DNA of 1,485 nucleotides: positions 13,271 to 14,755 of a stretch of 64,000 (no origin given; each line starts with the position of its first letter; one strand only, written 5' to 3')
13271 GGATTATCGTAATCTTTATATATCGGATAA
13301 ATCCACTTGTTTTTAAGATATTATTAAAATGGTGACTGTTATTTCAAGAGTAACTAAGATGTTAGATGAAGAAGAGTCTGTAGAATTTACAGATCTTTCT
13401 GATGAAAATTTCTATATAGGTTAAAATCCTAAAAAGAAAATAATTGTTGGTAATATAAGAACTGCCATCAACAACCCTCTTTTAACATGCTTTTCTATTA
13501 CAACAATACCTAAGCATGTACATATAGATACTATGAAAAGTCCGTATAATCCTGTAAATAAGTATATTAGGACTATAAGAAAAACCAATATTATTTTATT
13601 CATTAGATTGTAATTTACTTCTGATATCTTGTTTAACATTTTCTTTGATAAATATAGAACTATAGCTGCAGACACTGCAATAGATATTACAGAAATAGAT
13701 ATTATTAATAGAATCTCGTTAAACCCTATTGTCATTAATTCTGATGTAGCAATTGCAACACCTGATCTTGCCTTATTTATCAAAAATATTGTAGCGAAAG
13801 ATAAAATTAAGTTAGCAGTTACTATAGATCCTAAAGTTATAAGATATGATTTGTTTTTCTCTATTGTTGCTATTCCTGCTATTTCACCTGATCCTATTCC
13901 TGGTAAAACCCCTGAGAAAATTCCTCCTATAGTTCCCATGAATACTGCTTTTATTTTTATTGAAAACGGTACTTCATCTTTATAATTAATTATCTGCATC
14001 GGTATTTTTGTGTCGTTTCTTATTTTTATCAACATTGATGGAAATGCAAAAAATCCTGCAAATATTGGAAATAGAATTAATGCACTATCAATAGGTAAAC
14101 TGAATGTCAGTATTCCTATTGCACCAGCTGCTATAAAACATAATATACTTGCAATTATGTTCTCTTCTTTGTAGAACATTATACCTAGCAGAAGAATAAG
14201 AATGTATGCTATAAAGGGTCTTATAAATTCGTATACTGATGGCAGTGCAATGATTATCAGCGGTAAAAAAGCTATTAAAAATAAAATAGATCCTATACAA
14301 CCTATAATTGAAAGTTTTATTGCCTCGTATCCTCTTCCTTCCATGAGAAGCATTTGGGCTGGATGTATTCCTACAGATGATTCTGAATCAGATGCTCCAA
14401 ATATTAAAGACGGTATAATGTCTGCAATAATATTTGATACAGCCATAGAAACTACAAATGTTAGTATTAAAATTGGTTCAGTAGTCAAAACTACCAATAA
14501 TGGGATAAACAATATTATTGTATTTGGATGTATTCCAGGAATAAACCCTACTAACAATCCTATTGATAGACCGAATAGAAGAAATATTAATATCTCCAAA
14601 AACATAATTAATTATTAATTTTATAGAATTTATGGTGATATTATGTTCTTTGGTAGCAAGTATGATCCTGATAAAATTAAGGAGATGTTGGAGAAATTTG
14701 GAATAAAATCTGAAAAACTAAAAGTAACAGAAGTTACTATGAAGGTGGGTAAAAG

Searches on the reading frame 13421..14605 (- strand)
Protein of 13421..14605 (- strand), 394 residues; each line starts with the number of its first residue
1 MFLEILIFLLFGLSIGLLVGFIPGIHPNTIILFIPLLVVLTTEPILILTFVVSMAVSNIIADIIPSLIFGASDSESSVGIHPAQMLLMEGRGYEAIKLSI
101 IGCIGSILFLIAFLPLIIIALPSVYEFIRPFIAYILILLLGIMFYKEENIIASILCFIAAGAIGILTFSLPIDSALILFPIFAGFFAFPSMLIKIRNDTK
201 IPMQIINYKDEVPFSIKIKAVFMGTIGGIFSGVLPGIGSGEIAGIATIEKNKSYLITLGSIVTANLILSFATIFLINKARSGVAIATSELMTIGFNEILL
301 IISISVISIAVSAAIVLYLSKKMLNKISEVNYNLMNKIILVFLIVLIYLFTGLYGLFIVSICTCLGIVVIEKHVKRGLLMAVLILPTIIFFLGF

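Call 30: search_protein_families(library=pfam, proteins=[window:13421-14605:-], max_evalue=1)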
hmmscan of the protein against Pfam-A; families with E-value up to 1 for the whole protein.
window:13421-14605:- (394 aa): 1 family
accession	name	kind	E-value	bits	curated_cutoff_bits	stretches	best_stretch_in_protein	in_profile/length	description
PF01970.21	TctA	-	5.4e-37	127.9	28.9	1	6-377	1-419/423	Tripartite tricarboxylate transporter TctA family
